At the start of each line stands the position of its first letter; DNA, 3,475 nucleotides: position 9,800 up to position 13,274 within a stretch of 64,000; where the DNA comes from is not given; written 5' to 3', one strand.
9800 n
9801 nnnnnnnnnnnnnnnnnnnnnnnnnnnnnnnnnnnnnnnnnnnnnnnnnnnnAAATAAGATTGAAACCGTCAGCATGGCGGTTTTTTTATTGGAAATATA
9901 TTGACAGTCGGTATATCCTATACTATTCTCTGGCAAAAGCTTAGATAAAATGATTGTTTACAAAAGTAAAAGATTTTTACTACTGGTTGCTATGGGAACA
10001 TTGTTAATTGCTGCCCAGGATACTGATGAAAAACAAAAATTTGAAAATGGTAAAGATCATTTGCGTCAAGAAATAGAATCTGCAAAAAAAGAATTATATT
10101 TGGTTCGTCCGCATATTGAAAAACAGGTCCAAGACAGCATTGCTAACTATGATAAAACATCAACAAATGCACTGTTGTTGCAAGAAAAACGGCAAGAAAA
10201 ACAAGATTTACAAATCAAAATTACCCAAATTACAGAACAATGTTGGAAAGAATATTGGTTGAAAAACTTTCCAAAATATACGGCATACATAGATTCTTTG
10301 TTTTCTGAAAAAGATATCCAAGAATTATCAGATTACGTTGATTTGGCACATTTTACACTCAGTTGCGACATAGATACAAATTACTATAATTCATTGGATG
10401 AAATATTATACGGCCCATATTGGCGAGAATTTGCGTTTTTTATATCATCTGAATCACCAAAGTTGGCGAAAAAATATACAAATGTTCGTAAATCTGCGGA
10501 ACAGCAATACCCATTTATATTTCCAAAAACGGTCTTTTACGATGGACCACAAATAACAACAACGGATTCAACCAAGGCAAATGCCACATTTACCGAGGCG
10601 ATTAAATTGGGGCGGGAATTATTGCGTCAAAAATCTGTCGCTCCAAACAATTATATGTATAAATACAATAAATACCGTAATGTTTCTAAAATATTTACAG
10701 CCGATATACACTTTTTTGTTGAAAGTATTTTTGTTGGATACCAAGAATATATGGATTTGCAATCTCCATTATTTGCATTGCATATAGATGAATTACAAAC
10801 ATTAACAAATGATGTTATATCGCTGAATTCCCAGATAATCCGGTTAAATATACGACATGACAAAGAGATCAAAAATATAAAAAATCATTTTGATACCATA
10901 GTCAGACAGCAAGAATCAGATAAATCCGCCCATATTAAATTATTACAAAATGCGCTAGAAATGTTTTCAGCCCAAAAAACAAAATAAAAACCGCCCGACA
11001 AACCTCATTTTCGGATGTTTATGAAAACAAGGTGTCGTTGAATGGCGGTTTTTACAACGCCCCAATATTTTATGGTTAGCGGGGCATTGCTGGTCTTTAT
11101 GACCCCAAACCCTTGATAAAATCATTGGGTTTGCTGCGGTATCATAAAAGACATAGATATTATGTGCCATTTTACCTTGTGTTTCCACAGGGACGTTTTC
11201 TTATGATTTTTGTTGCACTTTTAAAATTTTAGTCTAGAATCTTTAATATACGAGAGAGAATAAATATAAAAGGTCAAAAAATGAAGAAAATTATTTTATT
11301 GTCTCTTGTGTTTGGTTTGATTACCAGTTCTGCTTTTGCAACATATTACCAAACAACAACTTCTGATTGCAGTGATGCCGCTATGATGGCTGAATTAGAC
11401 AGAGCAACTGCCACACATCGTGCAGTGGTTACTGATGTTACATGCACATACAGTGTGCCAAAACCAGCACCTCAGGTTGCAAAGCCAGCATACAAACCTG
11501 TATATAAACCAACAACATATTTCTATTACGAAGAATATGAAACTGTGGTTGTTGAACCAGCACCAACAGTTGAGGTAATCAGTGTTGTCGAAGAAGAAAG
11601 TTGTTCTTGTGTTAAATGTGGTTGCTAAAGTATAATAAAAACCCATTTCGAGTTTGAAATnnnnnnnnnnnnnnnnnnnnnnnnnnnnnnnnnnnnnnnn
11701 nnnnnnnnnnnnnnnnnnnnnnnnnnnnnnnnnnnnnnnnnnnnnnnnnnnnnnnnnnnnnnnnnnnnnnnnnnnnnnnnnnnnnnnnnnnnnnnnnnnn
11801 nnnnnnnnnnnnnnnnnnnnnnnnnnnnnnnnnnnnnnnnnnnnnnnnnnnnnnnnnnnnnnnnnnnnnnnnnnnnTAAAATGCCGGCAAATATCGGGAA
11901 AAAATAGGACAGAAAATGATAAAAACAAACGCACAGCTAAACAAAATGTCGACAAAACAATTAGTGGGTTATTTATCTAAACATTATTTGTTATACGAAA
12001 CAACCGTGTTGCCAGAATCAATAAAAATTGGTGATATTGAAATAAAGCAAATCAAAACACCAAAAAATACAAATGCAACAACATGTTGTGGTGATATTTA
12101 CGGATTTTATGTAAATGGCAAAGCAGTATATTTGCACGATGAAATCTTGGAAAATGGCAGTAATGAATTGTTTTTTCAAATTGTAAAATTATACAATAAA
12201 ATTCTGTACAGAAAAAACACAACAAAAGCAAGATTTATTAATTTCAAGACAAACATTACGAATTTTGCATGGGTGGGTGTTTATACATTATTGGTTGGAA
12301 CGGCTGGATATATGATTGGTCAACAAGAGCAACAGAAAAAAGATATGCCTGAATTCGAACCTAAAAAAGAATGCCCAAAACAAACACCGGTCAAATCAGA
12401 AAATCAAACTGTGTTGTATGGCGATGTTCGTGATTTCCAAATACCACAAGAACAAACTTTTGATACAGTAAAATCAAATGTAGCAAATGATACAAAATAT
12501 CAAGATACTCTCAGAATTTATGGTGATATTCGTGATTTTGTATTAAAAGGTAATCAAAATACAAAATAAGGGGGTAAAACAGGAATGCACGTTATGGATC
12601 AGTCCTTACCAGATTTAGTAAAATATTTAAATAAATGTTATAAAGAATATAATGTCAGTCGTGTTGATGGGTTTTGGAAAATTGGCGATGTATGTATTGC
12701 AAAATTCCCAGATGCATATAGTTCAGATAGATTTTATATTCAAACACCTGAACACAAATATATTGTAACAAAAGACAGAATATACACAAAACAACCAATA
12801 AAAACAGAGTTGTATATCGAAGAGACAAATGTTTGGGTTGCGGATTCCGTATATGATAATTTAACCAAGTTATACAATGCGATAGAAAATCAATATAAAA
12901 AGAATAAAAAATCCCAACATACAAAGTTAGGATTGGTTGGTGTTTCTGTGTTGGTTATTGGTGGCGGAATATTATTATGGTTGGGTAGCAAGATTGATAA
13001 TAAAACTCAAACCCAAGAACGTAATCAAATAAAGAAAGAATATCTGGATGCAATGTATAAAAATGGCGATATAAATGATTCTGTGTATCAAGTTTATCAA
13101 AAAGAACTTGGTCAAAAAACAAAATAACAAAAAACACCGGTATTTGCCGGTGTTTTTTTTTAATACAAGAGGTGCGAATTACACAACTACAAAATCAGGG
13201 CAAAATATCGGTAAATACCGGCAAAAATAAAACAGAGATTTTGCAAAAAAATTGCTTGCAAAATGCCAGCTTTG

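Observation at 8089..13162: Accessory island of about 5 kb of small orphan genes downstream of the rRNA operon, assembled from repeated terminator-promoter cassettes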

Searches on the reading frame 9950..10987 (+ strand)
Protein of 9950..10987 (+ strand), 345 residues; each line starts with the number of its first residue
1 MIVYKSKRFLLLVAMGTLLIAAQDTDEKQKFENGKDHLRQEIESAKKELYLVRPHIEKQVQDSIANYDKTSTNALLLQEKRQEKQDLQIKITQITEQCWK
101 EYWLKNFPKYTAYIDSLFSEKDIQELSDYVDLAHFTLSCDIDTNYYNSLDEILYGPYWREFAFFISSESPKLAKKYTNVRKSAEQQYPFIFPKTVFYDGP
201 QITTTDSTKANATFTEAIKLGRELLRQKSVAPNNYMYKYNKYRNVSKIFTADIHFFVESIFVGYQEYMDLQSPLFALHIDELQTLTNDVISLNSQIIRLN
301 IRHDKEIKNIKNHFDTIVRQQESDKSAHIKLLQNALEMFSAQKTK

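Call 10: search_protein_families(library=pfam, max_evalue=1, proteins=[window:9950-10984:+])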
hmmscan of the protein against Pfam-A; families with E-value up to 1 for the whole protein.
window:9950-10984:+ (345 aa): 1 family
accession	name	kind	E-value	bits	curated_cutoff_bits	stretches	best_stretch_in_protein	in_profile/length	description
PF08548.17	Peptidase_M10_C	-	0.078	13.2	20.7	1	23-92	112-182/193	Peptidase M10 serralysin C terminal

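Call 22: search_protein_families(library=phrogs, max_evalue=0.1, proteins=[window:9950-10984:+])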
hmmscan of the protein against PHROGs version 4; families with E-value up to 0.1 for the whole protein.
window:9950-10984:+ (345 aa): 2 families
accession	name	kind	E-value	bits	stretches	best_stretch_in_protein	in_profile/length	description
phrog_37316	-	unknown function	0.048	14.3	1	24-85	111-168/194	-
phrog_38565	-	unknown function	0.072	14.2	0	286-324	21-58/75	-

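Call 23: search_protein_families(library=padloc, max_evalue=0.1, proteins=[window:9950-10984:+])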
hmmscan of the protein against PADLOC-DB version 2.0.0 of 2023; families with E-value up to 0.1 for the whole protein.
window:9950-10984:+ (345 aa): 0 families

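Call 24: search_protein_families(library=ncbifam, max_evalue=0.1, proteins=[window:9950-10984:+])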
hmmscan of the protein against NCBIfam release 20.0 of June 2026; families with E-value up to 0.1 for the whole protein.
window:9950-10984:+ (345 aa): 3 families
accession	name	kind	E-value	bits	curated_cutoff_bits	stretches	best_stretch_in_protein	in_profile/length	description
NF006292.0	PRK08475.1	equivalog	0.00082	19.1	166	1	25-85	80-140/171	F0F1 ATP synthase subunit B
NF007024.0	PRK09490.1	equivalog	0.017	12.9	1497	1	44-203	864-1020/1234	methionine synthase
TIGR00086.1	smpB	equivalog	0.019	15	119.1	1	44-104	46-106/144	SsrA-binding protein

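Call 81: search_solved_structures(query=window:9950-10984:+, max_evalue=1)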
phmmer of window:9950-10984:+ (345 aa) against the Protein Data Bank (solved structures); distinct sequences matched with E-value up to 1: 0.

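Call 95: find_encoding_contigs(protein=window:9950-10987:+, flank=6000, max_places=4)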
Protein window:9950-10987:+ (345 aa): no gene with exactly this product is on record in the collection.

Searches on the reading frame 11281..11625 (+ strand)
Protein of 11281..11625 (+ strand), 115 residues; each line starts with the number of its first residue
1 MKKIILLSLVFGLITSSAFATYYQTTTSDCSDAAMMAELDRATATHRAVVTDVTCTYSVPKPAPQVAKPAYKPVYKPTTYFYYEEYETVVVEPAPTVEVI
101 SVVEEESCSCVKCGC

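Call 10: search_protein_families(library=pfam, max_evalue=1, proteins=[window:11281-11625:+])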
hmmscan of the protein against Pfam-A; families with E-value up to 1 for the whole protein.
window:11281-11625:+ (115 aa): 0 families

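Call 22: search_protein_families(library=phrogs, max_evalue=0.1, proteins=[window:11281-11625:+])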
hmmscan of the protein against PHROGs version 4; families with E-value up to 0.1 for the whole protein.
window:11281-11625:+ (115 aa): 0 families

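Call 23: search_protein_families(library=padloc, max_evalue=0.1, proteins=[window:11281-11625:+])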
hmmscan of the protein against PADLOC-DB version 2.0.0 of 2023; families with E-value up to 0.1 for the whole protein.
window:11281-11625:+ (115 aa): 0 families

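Call 24: search_protein_families(library=ncbifam, max_evalue=0.1, proteins=[window:11281-11625:+])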
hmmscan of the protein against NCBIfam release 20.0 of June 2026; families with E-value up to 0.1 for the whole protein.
window:11281-11625:+ (115 aa): 2 families
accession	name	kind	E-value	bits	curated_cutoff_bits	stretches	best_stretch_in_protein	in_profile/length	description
TIGR04429.1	Phr_nterm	subfamily_domain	0.02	15.4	25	1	1-19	1-21/28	Phr family secreted Rap phosphatase inhibitor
NF011835.0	PRK15307.1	equivalog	0.084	12.4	259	0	31-60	18-47/201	major fimbrial protein StkA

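Call 67: find_homologous_proteins(query=window:11281-11625:+, max_evalue=0.001)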
Query window:11281-11625:+ (115 aa): 13 proteins with E <= 0.001 among 34 candidates.
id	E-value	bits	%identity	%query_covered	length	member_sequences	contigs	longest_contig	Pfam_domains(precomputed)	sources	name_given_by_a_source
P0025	2.7e-64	232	96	100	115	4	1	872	-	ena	-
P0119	3.8e-31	125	60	100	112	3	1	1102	-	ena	-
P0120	8.4e-31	124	59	100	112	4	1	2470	-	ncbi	-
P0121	1.1e-30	124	61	100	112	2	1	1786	-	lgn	-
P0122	1.9e-29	120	58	100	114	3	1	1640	-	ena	-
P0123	3.3e-28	116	61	100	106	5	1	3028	-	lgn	-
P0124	1.9e-26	110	81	50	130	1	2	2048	-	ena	-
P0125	4.1e-26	109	49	100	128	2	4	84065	-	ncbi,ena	-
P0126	8.5e-26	108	50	100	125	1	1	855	-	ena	-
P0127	1.4e-25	108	53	100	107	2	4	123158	-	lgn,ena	-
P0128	1.3e-24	104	52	100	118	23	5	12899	-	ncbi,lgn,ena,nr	ncbi:MAG: hypothetical protein IKM94_01380 [Alphaproteobacteria bacterium]|nr:hypothetical protein [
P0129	5.7e-24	102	52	100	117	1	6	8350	-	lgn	-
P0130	5.0e-22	96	67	63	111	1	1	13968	-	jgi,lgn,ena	-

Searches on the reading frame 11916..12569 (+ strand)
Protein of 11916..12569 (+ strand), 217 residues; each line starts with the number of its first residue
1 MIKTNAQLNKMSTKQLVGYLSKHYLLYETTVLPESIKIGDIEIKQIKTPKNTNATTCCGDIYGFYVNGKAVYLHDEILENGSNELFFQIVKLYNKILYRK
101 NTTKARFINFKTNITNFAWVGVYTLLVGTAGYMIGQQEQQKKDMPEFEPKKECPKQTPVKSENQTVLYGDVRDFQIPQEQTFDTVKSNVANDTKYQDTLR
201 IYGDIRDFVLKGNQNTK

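Call 10: search_protein_families(library=pfam, max_evalue=1, proteins=[window:11916-12566:+])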
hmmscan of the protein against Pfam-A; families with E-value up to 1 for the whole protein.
window:11916-12566:+ (217 aa): 1 family
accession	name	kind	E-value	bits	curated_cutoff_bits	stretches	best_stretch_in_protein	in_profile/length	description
PF17607.7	DUF5503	-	0.061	14.1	30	1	42-98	43-99/116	Family of unknown function (DUF5503)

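Call 22: search_protein_families(library=phrogs, max_evalue=0.1, proteins=[window:11916-12566:+])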
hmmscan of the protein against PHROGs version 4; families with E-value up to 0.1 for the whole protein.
window:11916-12566:+ (217 aa): 0 families

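Call 23: search_protein_families(library=padloc, max_evalue=0.1, proteins=[window:11916-12566:+])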
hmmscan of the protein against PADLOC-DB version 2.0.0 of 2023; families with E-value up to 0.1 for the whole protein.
window:11916-12566:+ (217 aa): 0 families

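Call 24: search_protein_families(library=ncbifam, max_evalue=0.1, proteins=[window:11916-12566:+])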
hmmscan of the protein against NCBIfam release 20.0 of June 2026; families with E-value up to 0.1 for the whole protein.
window:11916-12566:+ (217 aa): 0 families

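Call 82: search_solved_structures(query=window:11916-12566:+, max_evalue=1)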
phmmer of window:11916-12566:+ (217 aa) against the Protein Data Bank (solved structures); distinct sequences matched with E-value up to 1: 1.
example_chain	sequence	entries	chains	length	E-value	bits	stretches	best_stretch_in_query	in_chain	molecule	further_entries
9mkb_AC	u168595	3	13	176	0.7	12.8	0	117-147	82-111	gp3, tube terminator protein | Tail tube terminator protein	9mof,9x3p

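Call 96: find_encoding_contigs(protein=window:11916-12569:+, flank=8000, max_places=4)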
Protein window:11916-12569:+ (217 aa): no gene with exactly this product is on record in the collection.

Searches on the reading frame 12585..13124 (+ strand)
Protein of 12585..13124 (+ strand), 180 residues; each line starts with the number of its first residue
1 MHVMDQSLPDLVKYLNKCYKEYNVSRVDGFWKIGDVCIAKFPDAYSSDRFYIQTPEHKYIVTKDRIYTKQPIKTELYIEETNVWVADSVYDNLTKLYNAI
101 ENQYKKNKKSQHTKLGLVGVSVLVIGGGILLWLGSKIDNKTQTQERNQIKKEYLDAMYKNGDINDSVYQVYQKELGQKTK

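Call 10: search_protein_families(library=pfam, max_evalue=1, proteins=[window:12585-13124:+])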
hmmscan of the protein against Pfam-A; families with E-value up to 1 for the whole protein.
window:12585-13124:+ (180 aa): 1 family
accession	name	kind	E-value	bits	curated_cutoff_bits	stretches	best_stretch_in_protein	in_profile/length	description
PF17673.6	DUF5532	-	0.094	13.3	26.4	1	93-115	23-45/92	Family of unknown function (DUF5532)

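Call 22: search_protein_families(library=phrogs, max_evalue=0.1, proteins=[window:12585-13124:+])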
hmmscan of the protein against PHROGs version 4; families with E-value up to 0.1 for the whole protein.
window:12585-13124:+ (180 aa): 1 family
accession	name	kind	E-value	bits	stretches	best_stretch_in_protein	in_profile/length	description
phrog_37228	-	unknown function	0.056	13.8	1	55-112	198-259/282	-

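Call 23: search_protein_families(library=padloc, max_evalue=0.1, proteins=[window:12585-13124:+])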
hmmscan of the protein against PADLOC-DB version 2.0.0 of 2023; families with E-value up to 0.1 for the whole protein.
window:12585-13124:+ (180 aa): 0 families

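Call 24: search_protein_families(library=ncbifam, max_evalue=0.1, proteins=[window:12585-13124:+])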
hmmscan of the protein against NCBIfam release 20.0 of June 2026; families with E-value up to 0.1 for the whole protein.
window:12585-13124:+ (180 aa): 1 family
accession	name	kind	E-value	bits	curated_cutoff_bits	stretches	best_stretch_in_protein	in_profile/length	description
NF050121.1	bc1_QcrA_actin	exception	0.056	13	275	1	105-152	53-101/319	cytochrome bc1 complex Rieske iron-sulfur subunit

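Call 83: search_solved_structures(query=window:12585-13124:+, max_evalue=1)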
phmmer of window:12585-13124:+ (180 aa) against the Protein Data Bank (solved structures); distinct sequences matched with E-value up to 1: 0.
